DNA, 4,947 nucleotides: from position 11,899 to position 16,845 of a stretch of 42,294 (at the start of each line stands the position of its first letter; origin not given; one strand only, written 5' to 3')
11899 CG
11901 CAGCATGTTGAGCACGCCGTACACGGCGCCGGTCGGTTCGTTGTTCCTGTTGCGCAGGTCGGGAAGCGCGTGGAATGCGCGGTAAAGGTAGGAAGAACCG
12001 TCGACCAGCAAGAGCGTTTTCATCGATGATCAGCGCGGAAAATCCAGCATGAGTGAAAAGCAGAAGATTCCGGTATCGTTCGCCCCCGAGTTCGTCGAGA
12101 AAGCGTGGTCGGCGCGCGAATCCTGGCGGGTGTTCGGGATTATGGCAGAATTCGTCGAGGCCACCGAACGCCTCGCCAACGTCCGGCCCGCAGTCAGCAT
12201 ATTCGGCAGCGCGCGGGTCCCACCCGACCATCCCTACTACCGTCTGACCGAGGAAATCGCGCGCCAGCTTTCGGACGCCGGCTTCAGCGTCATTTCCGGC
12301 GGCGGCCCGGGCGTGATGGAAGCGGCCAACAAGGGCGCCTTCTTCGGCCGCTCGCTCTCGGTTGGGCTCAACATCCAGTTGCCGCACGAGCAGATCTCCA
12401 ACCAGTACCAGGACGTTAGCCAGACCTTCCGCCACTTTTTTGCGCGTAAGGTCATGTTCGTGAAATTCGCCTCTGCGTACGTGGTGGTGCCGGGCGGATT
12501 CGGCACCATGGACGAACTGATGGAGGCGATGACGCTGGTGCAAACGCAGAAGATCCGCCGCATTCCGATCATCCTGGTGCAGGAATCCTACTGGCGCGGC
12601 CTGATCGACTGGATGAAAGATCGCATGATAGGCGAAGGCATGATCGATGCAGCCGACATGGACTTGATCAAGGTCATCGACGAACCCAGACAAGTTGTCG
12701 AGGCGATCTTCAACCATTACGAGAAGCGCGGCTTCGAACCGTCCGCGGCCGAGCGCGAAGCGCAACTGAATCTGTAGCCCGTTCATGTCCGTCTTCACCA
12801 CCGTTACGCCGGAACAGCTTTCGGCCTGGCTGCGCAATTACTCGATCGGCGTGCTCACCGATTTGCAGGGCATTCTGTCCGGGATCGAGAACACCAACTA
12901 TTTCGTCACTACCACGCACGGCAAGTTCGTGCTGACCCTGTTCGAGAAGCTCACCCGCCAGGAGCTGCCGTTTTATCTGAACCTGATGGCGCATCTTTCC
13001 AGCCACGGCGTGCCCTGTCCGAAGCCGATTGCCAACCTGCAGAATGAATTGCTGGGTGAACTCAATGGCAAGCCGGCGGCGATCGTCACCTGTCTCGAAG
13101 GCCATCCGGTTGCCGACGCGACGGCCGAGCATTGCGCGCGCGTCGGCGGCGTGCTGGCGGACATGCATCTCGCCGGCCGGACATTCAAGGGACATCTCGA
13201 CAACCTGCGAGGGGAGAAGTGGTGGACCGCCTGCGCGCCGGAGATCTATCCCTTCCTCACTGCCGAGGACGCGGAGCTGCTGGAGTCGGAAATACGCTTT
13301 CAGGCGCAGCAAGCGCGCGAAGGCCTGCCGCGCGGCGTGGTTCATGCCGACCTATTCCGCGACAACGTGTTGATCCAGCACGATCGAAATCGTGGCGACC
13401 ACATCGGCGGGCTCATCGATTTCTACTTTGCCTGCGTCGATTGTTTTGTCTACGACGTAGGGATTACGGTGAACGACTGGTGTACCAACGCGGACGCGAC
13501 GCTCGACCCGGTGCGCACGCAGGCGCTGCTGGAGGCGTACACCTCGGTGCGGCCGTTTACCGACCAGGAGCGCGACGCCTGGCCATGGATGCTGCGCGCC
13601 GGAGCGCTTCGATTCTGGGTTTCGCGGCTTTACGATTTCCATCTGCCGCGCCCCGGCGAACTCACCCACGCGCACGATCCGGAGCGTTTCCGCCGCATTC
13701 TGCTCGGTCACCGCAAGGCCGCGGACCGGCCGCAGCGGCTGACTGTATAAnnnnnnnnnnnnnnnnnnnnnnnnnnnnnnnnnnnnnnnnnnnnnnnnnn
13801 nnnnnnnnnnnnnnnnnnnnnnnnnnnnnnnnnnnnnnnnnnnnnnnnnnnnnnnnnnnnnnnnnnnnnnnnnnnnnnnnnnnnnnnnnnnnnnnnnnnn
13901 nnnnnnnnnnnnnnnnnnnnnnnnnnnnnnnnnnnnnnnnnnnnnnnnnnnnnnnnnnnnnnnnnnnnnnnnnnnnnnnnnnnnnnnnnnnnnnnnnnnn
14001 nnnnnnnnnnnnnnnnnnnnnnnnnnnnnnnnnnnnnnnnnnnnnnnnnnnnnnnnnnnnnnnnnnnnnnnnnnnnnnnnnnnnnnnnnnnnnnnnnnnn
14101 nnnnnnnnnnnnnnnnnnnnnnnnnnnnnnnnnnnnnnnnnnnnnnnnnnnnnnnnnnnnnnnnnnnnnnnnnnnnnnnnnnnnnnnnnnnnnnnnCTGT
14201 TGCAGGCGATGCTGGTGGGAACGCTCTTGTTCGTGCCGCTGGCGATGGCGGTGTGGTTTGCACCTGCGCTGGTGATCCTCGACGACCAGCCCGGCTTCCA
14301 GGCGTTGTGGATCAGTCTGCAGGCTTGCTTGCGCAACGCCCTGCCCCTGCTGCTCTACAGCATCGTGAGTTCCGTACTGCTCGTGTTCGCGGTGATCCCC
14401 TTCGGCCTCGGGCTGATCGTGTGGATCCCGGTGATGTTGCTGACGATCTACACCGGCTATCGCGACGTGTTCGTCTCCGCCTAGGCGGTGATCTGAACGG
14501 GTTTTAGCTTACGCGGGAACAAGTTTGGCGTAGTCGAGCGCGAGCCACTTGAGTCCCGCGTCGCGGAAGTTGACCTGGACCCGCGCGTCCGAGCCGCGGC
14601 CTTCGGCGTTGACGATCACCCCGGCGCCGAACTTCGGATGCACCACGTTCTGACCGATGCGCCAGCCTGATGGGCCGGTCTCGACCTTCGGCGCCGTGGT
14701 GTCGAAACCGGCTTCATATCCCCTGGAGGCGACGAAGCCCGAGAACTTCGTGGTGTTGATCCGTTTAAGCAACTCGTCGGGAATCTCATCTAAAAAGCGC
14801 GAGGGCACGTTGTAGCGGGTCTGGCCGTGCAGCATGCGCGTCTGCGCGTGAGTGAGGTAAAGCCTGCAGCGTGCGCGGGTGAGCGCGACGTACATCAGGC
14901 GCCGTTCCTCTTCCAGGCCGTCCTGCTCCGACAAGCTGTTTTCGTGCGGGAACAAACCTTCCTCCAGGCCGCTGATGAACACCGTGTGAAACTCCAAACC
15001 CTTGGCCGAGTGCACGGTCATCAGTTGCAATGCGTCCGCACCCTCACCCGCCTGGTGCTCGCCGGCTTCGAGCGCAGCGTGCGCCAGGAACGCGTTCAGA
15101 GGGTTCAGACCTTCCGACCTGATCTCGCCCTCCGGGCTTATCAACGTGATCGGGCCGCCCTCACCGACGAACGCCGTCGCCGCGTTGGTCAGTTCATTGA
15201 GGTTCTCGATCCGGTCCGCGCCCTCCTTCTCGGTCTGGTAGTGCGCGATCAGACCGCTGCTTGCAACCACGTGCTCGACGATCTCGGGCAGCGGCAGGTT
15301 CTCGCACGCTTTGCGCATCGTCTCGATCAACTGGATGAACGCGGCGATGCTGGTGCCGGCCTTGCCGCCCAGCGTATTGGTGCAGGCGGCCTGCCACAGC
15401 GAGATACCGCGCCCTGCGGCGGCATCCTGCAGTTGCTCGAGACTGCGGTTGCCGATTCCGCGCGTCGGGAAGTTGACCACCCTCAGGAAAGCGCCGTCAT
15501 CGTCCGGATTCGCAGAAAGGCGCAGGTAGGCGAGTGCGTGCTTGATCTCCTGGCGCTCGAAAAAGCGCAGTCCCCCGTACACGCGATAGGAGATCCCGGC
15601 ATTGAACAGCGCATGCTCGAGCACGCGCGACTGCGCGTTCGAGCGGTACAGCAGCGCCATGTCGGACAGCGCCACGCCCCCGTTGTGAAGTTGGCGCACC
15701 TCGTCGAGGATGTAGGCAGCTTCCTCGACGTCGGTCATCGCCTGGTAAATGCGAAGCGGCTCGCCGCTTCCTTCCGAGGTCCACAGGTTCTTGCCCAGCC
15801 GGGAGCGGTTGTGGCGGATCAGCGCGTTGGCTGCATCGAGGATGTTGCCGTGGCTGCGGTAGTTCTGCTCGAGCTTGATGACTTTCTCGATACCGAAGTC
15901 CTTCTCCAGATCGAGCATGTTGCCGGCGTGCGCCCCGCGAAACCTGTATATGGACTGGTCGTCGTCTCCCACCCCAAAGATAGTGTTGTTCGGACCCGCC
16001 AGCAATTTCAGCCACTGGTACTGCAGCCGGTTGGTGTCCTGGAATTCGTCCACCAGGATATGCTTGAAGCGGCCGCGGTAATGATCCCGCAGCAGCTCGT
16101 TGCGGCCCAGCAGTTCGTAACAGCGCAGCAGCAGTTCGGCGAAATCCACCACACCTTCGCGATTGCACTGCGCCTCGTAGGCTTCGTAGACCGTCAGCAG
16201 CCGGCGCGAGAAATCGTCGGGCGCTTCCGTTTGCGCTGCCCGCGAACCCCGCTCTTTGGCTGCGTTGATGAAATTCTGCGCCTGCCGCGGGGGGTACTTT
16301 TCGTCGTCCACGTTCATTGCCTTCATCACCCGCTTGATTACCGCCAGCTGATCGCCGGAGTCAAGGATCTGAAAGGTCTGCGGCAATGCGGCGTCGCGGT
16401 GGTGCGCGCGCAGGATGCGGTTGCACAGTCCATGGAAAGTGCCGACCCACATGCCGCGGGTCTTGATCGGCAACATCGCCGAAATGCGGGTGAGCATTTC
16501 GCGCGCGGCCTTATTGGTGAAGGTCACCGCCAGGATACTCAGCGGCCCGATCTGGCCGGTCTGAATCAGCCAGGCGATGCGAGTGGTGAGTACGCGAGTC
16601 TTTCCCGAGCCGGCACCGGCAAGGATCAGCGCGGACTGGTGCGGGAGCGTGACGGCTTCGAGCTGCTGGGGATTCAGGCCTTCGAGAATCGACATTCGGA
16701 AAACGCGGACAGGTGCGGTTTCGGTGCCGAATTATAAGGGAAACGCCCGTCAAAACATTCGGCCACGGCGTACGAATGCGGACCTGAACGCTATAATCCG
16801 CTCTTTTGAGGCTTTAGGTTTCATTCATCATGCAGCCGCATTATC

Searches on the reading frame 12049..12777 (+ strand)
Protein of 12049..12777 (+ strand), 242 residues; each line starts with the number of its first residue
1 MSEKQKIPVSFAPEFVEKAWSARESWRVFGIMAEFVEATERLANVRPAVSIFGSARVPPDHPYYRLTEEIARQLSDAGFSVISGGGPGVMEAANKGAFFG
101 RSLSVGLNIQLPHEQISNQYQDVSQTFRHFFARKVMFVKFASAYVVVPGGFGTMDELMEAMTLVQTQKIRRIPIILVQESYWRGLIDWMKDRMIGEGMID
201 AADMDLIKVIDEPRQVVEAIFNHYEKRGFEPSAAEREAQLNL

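Call 71: search_protein_families(library=pfam, proteins=[window:12049-12777:+])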
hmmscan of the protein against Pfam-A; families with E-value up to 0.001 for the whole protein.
window:12049-12777:+ (242 aa): 3 families
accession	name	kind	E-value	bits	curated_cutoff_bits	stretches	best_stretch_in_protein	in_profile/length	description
PF03641.19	Lysine_decarbox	-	5.1e-32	111.2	27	1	90-219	1-130/131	Possible lysine decarboxylase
PF18306.6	LDcluster4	-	4e-14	52.9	26.3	1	48-162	3-115/151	SLOG cluster4 family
PF02481.21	DNA_processg_A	-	0.00055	19.6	29.6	0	42-99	40-95/212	DNA recombination-mediator protein A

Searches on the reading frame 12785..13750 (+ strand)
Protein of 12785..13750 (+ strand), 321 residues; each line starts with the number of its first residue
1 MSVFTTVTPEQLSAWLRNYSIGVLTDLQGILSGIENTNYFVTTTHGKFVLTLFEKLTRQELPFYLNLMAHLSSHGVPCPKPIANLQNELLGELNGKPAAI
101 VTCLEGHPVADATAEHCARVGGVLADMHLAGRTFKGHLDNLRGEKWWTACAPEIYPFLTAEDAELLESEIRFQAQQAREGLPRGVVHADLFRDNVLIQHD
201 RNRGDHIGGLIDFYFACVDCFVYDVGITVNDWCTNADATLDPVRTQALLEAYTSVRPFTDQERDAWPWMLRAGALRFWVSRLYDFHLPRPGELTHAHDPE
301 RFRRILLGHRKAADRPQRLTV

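Call 71: search_protein_families(library=pfam, proteins=[window:12785-13750:+])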
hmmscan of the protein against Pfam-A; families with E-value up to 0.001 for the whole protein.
window:12785-13750:+ (321 aa): 1 family
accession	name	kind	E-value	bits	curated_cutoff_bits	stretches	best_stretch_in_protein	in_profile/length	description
PF01636.29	APH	-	6.1e-45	154.3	23.2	1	27-258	2-239/239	Phosphotransferase enzyme family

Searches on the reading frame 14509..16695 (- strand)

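Call 71: search_protein_families(library=pfam, proteins=[window:14509-16695:-])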
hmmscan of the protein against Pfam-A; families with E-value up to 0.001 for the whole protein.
window:14509-16695:- (728 aa): 8 families
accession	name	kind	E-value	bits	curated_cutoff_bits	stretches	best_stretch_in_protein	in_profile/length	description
PF00580.27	UvrD-helicase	-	1.8e-86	290.6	23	1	7-267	1-270/271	UvrD/REP helicase N-terminal domain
PF13361.12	UvrD_C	-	9.4e-75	252.6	25.6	1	273-618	1-349/350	UvrD-like helicase C-terminal domain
PF13245.12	AAA_19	-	3.8e-23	82.6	25.1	1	11-253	1-134/134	AAA domain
PF13538.12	UvrD_C_2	-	4.6e-09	36.4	27.4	1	558-614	4-51/52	UvrD-like helicase C-terminal domain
PF21196.3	PcrA_UvrD_tudor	-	8.3e-08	32.4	23.9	1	680-723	1-44/48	PcrA/UvrD tudor domain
PF13604.12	AAA_30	-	2.6e-05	24.5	27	0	7-71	2-66/191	AAA domain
PF13087.12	AAA_12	-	3.1e-05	24.1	27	0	551-614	138-190/195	AAA domain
PF01443.25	Viral_helicase1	-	3.3e-05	24.2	21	0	525-614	154-226/228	Viral superfamily 1 RNA helicase core domain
